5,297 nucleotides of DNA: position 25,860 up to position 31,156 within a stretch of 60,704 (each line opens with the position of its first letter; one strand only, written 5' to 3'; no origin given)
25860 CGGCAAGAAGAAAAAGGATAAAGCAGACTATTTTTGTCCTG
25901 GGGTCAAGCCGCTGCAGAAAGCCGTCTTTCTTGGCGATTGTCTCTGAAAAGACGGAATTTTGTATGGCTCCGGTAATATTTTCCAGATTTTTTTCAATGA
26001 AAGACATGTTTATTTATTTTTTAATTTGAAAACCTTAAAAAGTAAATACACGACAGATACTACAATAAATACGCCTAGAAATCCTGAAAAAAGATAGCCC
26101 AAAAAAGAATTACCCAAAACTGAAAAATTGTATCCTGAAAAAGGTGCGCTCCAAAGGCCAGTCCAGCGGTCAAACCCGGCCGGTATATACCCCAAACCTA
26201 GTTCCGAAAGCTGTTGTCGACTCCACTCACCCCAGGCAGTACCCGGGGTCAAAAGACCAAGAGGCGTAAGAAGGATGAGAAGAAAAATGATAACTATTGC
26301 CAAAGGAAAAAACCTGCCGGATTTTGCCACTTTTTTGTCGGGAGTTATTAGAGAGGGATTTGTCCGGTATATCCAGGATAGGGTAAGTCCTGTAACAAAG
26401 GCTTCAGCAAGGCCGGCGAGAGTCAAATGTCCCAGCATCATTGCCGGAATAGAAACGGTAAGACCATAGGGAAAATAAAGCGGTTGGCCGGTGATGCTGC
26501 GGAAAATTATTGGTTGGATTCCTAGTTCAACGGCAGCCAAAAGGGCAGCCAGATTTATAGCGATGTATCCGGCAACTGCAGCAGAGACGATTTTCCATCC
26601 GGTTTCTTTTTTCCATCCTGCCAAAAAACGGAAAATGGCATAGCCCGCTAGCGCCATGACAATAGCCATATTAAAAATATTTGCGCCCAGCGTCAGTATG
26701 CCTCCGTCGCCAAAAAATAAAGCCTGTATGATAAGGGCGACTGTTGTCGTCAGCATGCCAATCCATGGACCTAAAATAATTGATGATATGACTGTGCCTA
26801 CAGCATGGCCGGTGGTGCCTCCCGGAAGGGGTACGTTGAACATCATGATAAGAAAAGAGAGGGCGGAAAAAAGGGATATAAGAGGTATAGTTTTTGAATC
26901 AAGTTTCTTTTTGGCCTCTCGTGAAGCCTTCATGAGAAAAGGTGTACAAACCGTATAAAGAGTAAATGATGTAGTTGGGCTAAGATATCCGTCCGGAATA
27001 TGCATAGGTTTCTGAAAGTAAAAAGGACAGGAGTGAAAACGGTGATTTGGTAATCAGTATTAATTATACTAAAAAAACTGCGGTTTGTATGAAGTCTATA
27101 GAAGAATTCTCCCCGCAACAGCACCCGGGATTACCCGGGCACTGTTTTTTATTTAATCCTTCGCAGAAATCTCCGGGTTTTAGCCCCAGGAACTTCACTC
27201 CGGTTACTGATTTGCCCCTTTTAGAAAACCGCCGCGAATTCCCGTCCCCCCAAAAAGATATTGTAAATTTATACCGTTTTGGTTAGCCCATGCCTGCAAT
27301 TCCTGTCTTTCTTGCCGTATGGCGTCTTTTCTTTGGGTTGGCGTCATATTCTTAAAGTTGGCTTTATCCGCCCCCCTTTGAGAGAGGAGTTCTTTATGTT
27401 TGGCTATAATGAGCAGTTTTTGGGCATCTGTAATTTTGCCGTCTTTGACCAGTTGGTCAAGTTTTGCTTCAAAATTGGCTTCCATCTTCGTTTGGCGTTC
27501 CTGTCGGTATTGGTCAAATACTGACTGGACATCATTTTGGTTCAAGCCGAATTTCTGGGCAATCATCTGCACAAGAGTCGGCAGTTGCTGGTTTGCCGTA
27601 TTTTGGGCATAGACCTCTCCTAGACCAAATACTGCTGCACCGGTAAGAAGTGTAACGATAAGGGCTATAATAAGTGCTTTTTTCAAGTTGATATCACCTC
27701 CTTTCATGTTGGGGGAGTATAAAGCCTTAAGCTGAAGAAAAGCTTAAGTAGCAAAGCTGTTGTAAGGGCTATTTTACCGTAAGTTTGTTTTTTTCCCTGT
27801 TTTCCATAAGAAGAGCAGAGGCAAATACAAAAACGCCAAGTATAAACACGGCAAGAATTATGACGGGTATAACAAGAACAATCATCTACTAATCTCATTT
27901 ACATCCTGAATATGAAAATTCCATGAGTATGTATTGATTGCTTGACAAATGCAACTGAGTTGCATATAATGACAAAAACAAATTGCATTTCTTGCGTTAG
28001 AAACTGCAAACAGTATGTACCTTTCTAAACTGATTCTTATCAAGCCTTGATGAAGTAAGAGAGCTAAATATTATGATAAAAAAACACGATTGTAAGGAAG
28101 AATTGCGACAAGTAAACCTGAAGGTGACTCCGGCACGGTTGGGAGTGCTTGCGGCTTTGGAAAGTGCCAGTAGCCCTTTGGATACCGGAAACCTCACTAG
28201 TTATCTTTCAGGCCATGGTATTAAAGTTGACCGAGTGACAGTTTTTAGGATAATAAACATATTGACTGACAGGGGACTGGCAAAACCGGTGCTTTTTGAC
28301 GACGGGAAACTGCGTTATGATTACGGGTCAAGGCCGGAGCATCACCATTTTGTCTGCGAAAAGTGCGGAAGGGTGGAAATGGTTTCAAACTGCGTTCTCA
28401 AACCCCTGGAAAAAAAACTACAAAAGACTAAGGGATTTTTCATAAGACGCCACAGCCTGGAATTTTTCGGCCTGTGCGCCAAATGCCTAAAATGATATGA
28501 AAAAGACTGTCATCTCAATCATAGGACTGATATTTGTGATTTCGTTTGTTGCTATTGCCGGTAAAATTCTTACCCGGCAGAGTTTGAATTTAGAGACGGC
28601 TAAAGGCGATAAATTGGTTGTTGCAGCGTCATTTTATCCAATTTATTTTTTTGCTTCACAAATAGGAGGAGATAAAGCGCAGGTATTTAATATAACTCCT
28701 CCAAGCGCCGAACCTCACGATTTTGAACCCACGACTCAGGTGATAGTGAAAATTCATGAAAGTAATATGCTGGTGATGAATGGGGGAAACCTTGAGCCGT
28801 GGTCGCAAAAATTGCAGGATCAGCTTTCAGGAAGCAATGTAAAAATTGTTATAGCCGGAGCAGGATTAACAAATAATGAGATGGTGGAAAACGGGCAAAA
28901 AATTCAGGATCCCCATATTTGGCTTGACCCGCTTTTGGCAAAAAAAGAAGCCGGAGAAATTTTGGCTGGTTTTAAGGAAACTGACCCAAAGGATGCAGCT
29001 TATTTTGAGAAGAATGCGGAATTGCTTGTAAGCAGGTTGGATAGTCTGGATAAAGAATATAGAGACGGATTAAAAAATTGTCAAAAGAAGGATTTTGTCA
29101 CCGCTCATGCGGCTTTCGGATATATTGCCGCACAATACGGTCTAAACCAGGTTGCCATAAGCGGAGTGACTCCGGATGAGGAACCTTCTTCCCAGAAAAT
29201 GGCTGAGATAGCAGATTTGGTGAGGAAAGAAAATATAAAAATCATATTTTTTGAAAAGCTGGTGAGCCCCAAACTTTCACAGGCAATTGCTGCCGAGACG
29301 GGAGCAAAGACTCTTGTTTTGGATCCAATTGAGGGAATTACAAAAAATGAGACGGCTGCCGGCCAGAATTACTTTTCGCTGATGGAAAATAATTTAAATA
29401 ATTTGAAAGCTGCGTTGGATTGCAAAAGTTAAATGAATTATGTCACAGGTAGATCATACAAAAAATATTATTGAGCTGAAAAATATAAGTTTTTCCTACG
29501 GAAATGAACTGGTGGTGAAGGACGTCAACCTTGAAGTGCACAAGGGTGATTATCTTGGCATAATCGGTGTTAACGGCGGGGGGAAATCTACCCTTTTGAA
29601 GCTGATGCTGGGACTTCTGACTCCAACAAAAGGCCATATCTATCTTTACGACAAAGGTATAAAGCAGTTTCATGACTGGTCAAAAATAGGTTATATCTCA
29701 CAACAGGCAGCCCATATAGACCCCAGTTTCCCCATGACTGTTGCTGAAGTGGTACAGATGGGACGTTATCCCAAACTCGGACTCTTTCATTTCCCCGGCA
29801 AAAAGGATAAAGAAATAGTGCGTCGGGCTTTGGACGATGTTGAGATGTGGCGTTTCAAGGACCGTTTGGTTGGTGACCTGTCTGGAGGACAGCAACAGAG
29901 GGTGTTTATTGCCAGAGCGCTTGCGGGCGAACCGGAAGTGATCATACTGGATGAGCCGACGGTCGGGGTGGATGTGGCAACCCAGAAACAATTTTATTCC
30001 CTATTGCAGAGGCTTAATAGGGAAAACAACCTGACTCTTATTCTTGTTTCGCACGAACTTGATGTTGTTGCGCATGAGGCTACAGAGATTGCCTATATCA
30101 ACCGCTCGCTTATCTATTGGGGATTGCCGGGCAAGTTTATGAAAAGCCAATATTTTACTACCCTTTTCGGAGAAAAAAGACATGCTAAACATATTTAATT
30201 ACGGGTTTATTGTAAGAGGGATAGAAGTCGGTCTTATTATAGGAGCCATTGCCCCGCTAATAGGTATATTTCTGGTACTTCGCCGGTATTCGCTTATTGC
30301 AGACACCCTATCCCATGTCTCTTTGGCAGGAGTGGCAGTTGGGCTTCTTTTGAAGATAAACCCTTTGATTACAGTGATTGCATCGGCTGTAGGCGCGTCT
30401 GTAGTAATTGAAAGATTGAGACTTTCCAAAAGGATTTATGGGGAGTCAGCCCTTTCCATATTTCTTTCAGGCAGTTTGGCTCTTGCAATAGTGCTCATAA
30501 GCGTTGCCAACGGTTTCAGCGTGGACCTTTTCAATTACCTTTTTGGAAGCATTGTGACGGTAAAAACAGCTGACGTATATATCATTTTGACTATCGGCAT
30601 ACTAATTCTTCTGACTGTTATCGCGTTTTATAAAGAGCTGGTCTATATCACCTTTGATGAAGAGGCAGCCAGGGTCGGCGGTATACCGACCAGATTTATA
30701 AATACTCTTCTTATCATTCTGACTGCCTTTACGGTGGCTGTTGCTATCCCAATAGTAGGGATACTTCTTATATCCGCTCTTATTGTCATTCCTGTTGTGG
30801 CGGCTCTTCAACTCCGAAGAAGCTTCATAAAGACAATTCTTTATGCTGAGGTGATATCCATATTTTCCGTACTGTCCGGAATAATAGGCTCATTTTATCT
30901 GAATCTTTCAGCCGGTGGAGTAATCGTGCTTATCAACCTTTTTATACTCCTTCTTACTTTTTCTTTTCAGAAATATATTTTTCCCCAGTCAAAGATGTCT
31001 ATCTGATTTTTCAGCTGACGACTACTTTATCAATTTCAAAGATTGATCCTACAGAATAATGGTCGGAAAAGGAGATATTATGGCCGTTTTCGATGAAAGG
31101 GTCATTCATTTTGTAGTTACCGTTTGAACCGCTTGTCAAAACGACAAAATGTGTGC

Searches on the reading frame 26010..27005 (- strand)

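Call 53: search_protein_families(library=pfam, proteins=[window:26010-27005:-], max_evalue=0.001)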
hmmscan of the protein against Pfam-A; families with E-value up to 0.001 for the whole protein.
window:26010-27005:- (331 aa): 3 families
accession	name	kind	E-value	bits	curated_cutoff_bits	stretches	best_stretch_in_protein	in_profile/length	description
PF01891.21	CbiM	-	1.4e-56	192.1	23.1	1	2-218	1-204/205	Cobalt uptake substrate-specific transmembrane region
PF13190.11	PDGLE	-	1.5e-07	31.6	27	1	235-327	4-101/102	PDGLE domain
PF12822.12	ECF_trnsprt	-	0.00051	20.5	30.7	1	39-203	2-159/169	ECF transporter, substrate-specific component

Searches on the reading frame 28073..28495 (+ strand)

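Call 53: search_protein_families(library=pfam, proteins=[window:28073-28495:+], max_evalue=0.001)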
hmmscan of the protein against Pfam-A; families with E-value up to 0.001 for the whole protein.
window:28073-28495:+ (140 aa): 1 family
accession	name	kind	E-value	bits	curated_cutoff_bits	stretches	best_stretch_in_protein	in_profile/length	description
PF01475.25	FUR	-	9.1e-20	71.4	23.1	1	14-131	2-120/121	Ferric uptake regulator family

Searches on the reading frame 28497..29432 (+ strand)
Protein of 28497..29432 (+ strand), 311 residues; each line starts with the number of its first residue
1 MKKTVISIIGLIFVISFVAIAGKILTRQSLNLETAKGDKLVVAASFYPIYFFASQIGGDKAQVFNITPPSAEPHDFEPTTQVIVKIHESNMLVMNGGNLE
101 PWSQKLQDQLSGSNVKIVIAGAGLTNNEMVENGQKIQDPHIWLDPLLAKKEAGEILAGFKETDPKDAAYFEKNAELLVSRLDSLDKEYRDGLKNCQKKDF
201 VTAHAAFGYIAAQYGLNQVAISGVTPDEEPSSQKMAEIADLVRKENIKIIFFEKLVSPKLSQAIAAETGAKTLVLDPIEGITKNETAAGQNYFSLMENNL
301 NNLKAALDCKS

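Call 53: search_protein_families(library=pfam, proteins=[window:28497-29432:+], max_evalue=0.001)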
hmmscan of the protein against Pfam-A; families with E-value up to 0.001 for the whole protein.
window:28497-29432:+ (311 aa): 1 family
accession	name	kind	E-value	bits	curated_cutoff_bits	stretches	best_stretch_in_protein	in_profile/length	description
PF01297.22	ZnuA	-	6.3e-82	275.4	29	1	42-306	1-263/263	Zinc-uptake complex component A periplasmic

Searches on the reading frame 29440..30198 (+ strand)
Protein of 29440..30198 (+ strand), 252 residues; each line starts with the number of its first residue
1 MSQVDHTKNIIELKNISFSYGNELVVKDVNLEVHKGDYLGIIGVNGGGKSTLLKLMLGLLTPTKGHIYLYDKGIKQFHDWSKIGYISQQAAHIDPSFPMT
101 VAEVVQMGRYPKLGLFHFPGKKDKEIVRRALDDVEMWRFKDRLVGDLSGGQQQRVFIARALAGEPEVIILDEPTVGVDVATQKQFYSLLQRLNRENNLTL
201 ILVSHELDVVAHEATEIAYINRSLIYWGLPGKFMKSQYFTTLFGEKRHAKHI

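Call 53: search_protein_families(library=pfam, proteins=[window:29440-30198:+], max_evalue=0.001)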
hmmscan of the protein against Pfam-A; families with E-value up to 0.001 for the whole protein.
window:29440-30198:+ (252 aa): 3 families
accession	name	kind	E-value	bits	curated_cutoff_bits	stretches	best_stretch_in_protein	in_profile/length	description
PF00005.33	ABC_tran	-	1.1e-31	110.6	25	1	26-174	1-136/137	ABC transporter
PF13304.12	AAA_21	-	1.2e-09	39.1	27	1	146-207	237-300/304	AAA domain, putative AbiEii toxin, Type IV TA system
PF13555.12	AAA_29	-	0.00074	19.7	27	0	29-64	15-50/61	P-loop containing region of AAA domain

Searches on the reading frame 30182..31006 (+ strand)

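Call 53: search_protein_families(library=pfam, proteins=[window:30182-31006:+], max_evalue=0.001)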
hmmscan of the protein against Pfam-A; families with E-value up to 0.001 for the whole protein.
window:30182-31006:+ (274 aa): 2 families
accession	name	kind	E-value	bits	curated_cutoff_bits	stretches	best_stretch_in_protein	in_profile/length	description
PF00950.22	ABC-3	-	2.5e-67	227.6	20.1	1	7-262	2-257/258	ABC 3 transport family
PF01032.23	FecCD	-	2.7e-05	23.8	26.5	1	50-252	86-301/311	FecCD transport family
